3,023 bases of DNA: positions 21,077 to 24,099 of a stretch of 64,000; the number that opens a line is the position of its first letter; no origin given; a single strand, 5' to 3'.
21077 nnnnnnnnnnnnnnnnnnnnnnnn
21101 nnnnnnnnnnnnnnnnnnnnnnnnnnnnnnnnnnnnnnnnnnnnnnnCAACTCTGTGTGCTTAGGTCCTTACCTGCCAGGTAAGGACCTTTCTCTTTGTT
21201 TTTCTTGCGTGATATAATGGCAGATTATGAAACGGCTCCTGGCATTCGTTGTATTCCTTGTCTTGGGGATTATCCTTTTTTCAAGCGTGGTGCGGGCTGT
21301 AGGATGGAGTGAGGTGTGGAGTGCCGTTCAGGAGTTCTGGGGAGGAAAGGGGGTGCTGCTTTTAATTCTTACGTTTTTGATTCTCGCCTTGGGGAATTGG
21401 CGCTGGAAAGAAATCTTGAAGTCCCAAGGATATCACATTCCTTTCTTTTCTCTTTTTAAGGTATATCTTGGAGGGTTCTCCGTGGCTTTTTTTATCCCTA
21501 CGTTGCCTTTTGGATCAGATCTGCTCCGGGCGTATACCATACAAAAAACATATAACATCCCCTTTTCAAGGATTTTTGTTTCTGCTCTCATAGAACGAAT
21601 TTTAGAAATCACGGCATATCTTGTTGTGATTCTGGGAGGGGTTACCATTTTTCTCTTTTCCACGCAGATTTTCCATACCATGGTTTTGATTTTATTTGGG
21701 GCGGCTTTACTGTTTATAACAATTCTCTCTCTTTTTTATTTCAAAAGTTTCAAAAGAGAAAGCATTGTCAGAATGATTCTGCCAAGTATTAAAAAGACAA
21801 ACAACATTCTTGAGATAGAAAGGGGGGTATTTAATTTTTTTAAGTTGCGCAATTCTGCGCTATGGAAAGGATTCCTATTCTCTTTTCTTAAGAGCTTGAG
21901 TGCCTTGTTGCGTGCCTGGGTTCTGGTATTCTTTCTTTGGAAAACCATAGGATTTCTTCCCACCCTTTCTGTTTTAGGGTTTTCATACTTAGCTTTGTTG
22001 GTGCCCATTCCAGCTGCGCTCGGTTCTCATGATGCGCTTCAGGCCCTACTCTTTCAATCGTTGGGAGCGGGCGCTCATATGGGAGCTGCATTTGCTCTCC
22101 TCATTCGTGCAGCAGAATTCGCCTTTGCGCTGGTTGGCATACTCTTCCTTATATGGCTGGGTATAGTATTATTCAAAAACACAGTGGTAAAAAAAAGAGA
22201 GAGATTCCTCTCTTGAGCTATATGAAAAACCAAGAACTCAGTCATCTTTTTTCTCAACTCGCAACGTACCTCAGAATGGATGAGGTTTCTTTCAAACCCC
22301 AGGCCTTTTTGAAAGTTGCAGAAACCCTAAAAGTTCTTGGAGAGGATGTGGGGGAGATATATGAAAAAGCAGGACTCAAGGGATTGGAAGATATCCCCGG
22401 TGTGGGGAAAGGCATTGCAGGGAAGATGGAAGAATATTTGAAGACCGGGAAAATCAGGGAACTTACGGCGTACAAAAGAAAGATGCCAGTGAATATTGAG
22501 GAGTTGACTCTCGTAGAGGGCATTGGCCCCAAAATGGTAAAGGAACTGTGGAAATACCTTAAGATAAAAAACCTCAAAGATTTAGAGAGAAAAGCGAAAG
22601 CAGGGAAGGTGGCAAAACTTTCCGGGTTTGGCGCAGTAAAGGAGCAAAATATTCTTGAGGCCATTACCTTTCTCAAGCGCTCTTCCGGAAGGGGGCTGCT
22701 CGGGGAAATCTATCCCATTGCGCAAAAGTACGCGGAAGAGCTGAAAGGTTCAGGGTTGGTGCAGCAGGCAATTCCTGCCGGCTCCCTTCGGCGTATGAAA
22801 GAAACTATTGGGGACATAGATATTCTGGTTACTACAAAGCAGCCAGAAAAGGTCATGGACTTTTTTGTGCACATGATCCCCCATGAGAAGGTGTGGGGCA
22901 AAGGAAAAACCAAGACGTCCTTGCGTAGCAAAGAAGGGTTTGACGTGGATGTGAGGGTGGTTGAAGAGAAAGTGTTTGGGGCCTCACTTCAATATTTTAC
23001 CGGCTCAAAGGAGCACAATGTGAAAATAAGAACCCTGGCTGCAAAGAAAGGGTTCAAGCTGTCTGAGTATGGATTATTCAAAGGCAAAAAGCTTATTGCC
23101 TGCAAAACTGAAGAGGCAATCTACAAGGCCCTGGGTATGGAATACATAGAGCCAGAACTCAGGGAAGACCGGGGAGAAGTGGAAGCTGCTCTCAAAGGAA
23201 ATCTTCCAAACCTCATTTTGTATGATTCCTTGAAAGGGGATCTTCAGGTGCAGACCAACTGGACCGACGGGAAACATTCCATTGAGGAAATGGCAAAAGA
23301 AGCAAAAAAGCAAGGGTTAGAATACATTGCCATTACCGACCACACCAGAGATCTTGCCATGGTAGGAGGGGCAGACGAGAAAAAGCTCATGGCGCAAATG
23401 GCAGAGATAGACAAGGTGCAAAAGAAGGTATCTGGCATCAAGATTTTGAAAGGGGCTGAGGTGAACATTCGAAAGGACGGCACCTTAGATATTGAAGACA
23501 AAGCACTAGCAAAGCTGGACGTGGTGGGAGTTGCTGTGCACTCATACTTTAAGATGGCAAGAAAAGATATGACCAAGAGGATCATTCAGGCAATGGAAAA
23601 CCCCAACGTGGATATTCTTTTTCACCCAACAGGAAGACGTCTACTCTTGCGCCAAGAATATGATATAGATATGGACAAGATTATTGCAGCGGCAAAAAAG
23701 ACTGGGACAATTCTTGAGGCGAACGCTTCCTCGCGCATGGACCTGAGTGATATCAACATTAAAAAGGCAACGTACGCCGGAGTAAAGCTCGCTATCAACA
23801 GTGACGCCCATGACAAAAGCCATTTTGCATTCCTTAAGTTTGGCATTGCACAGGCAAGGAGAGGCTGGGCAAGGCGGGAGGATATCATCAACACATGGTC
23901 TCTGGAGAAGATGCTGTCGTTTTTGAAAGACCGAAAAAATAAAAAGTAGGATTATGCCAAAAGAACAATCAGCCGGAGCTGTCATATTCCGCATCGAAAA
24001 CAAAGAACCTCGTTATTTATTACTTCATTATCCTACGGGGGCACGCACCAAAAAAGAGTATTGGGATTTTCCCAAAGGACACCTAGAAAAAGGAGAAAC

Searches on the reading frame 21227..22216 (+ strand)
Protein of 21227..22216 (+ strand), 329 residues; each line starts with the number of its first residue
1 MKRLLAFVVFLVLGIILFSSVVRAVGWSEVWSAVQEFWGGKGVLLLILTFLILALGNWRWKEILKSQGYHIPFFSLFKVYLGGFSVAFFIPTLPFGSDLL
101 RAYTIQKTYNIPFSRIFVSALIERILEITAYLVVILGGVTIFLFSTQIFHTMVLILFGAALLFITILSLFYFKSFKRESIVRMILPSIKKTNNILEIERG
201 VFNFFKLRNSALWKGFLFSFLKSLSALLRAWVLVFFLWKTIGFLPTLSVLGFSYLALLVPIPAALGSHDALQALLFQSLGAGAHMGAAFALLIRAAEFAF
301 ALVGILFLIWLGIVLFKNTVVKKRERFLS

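Call 8: search_protein_families(library=pfam, proteins=[window:21227-22216:+], max_evalue=0.001)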
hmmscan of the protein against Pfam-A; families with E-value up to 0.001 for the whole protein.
window:21227-22216:+ (329 aa): 1 family
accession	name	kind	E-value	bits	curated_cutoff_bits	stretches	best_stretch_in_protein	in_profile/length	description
PF03706.18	LPG_synthase_TM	-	2e-29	103.4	33.4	1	8-302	6-299/302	Lysylphosphatidylglycerol synthase TM region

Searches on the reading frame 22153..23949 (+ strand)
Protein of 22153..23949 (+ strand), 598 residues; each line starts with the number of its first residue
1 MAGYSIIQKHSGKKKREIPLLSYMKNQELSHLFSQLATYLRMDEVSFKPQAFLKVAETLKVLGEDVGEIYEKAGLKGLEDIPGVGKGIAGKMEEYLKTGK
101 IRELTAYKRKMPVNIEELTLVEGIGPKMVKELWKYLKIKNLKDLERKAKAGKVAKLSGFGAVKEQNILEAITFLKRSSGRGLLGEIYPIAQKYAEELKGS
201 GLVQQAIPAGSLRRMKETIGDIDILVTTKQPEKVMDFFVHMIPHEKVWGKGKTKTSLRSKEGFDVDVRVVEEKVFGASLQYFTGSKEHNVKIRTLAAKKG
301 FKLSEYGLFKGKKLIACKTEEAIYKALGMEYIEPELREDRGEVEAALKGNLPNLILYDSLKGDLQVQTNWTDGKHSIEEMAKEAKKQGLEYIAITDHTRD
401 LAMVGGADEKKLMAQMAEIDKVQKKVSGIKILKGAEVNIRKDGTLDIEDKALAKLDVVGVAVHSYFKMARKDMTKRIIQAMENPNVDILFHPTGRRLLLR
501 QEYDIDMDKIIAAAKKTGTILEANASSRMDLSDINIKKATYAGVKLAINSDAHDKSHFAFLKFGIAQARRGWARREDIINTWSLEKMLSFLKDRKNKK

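Call 8: search_protein_families(library=pfam, proteins=[window:22153-23949:+], max_evalue=0.001)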
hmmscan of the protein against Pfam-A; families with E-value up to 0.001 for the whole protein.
window:22153-23949:+ (598 aa): 7 families
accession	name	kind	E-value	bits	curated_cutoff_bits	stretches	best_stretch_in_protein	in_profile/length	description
PF14791.11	DNA_pol_B_thumb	-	1.7e-26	92.3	25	1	279-338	2-63/63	DNA polymerase beta thumb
PF14716.13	HHH_8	-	6.3e-15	55.7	30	1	24-100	1-72/73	Helix-hairpin-helix domain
PF02811.25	PHP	-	2.4e-09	38.2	26.4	1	363-472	1-71/164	PHP domain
PF14520.12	HHH_5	-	1e-07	32.8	27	1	116-171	2-55/57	Helix-hairpin-helix domain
PF00633.29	HHH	-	3e-06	27.2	24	0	107-129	2-24/30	Helix-hairpin-helix motif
PF14792.12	DNA_pol_B_palm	-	7.9e-05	23.3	25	1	204-233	25-54/113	DNA polymerase beta palm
PF19567.5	CpsB_CapC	-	0.00027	20.9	27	1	373-556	15-199/234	Capsular polysaccharide synthesis, CpsB/CapC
